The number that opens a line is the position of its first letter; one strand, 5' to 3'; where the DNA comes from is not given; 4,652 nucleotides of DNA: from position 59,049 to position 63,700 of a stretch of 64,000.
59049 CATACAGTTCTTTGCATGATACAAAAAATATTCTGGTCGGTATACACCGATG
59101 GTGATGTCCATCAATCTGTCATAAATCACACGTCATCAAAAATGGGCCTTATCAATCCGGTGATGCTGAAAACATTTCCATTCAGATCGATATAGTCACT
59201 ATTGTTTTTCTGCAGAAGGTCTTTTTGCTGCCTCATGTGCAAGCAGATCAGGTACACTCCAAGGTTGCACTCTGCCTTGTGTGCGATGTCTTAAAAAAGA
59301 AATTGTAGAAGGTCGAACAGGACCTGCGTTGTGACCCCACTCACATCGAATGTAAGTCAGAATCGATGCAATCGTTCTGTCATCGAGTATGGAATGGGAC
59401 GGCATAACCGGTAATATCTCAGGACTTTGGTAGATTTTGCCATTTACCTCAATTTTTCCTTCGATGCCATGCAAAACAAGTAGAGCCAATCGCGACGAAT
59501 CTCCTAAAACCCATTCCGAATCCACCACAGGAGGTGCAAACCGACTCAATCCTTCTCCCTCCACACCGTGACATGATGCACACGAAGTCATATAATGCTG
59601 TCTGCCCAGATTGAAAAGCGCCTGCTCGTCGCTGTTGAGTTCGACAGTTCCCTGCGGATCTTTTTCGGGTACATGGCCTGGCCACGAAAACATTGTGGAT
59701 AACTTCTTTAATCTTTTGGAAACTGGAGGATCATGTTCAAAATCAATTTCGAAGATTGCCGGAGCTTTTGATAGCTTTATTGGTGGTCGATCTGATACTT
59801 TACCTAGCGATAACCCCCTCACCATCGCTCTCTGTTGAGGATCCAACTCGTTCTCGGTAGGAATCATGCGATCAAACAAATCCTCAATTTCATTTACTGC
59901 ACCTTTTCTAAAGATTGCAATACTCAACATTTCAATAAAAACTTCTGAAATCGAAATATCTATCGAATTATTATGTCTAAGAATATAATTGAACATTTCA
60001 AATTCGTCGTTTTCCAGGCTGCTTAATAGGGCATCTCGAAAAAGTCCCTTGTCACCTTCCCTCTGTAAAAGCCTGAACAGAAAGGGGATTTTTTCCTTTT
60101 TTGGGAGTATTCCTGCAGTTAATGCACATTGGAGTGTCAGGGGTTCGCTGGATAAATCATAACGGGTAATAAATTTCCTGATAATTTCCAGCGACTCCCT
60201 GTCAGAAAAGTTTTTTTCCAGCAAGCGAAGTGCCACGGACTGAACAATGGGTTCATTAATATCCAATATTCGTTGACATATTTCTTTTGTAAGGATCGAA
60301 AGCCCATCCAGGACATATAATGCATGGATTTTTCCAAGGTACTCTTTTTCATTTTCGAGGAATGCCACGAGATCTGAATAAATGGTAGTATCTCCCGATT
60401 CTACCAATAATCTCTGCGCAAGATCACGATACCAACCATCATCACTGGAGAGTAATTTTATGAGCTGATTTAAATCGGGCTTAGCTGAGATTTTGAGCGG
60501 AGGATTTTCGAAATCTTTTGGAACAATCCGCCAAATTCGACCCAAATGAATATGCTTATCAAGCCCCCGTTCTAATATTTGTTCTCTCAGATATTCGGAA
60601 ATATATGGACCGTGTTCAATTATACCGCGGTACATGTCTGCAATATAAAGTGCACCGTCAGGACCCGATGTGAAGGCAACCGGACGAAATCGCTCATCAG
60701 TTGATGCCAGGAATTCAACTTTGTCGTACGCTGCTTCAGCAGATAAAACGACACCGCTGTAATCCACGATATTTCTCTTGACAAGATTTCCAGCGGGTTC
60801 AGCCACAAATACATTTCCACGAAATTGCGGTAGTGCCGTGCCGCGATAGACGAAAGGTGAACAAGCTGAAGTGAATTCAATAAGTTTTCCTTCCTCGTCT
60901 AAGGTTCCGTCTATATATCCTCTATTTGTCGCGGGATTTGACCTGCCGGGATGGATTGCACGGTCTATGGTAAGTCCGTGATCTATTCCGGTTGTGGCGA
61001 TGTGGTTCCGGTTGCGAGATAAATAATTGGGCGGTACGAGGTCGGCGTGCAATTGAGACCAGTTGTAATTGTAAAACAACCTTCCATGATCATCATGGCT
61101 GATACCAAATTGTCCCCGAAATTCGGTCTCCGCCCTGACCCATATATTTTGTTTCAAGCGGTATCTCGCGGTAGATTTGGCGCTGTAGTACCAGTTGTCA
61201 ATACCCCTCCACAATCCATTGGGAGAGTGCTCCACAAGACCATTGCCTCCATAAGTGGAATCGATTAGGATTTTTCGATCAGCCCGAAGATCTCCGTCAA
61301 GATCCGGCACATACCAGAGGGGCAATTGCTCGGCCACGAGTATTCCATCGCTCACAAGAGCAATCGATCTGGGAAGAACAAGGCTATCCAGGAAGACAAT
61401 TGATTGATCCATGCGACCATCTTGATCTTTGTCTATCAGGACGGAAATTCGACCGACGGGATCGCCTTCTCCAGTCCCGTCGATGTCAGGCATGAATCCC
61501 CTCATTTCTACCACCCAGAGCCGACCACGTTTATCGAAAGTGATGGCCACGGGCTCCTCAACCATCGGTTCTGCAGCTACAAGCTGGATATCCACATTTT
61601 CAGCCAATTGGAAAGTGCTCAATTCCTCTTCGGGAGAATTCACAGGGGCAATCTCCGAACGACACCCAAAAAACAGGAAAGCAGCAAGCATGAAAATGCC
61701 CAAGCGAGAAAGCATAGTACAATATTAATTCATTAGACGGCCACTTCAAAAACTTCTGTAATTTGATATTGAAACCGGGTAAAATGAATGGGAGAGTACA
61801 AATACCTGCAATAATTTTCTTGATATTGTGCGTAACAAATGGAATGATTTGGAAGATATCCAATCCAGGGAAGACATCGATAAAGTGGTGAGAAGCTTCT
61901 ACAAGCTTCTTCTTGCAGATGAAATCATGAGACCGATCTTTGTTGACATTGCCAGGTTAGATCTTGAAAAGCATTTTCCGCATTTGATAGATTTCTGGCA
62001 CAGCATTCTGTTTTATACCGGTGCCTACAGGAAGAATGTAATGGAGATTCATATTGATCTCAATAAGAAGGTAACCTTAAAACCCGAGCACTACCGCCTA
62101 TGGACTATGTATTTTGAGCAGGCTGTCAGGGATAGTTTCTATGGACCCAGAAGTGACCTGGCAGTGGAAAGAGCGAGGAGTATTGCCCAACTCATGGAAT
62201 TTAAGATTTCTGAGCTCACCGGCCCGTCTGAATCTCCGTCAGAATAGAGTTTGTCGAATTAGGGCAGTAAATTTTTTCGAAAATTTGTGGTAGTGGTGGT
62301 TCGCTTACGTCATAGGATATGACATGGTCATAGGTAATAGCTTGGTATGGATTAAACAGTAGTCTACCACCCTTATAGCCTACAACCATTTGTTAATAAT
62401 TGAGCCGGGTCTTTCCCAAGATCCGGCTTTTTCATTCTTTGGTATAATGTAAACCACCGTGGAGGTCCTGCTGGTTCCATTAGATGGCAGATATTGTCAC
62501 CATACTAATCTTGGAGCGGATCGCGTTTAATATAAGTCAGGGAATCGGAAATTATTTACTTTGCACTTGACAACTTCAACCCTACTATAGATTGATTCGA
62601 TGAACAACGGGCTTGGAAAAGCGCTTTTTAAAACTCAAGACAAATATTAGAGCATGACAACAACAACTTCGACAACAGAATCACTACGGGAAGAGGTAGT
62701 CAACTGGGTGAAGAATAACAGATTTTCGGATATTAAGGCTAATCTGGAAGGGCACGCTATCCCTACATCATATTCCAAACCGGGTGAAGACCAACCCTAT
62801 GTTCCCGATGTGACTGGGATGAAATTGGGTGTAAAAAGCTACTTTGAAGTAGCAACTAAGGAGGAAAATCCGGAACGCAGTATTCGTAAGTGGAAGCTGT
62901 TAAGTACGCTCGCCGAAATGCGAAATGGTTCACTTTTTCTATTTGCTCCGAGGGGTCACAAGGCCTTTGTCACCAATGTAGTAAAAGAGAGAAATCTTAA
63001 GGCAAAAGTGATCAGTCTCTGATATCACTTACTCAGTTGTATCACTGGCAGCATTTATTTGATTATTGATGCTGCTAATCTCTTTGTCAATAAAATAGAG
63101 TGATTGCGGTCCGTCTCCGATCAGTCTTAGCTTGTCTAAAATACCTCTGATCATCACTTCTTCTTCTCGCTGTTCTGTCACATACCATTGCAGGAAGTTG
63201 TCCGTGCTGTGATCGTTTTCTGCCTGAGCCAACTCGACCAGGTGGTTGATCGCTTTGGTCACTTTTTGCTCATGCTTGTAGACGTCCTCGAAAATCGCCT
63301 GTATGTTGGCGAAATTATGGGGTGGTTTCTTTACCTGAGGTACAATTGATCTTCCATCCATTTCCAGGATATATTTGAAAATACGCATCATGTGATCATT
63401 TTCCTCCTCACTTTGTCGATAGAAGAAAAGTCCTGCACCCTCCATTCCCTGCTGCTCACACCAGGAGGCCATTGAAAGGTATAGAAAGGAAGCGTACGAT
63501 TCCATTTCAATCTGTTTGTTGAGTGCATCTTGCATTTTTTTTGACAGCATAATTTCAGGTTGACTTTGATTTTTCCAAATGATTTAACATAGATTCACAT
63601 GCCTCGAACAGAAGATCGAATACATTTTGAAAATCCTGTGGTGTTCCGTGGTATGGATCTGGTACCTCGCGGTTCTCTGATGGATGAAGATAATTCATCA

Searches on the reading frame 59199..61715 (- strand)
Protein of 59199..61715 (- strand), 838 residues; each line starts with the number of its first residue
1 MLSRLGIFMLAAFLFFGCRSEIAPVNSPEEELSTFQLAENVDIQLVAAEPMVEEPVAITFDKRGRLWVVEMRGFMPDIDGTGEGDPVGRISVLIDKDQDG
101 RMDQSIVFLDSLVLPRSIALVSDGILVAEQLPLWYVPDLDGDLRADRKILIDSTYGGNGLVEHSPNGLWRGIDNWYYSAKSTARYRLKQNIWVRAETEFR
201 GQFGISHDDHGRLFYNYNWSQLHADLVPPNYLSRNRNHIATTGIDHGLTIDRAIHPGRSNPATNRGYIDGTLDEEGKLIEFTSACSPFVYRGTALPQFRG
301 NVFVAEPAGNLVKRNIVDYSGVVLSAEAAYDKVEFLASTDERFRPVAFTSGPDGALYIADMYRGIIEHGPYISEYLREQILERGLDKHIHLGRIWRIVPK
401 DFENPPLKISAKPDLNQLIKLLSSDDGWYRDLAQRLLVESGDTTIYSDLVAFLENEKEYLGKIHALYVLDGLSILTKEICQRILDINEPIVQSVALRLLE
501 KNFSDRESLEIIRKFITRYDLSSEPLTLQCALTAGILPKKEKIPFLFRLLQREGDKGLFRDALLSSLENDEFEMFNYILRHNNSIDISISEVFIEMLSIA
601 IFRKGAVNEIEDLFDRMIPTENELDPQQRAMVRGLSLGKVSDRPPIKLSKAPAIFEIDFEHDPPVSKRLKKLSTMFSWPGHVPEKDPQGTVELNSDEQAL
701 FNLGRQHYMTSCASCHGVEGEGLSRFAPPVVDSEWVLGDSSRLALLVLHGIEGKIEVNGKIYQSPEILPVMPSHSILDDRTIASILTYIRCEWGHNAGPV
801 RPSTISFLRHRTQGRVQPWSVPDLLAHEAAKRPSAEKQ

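Call 13: search_protein_families(library=pfam, proteins=[window:59199-61715:-], max_evalue=0.01)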
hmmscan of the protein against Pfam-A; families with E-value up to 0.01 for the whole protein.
window:59199-61715:- (838 aa): 4 families
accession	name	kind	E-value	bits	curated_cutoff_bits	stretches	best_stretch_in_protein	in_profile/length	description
PF23500.1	DUF7133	-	8.2e-93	312.2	27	1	27-401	1-385/385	Domain of unknown function (DUF7133)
PF00034.26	Cytochrom_C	-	4.3e-06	28.4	21.3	1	703-790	3-87/90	Cytochrome c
PF13646.12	HEAT_2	-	0.00017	22.3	27.7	0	479-567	4-87/88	HEAT repeats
PF13442.11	Cytochrome_CBB3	-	0.00067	20.4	27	1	703-736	5-33/68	Cytochrome C oxidase, cbb3-type, subunit III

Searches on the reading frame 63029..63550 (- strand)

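Call 44: search_protein_families(library=pfam, proteins=[window:63029-63550:-], max_evalue=0.0001)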
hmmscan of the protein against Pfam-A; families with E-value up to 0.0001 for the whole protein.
window:63029-63550:- (173 aa): 2 families
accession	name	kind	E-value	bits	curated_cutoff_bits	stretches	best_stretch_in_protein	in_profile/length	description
PF00210.30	Ferritin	-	2.1e-43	148.1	24.5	1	8-144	2-142/142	Ferritin-like domain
PF02915.23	Rubrerythrin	-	6.5e-06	27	22.8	1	8-124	1-124/137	Rubrerythrin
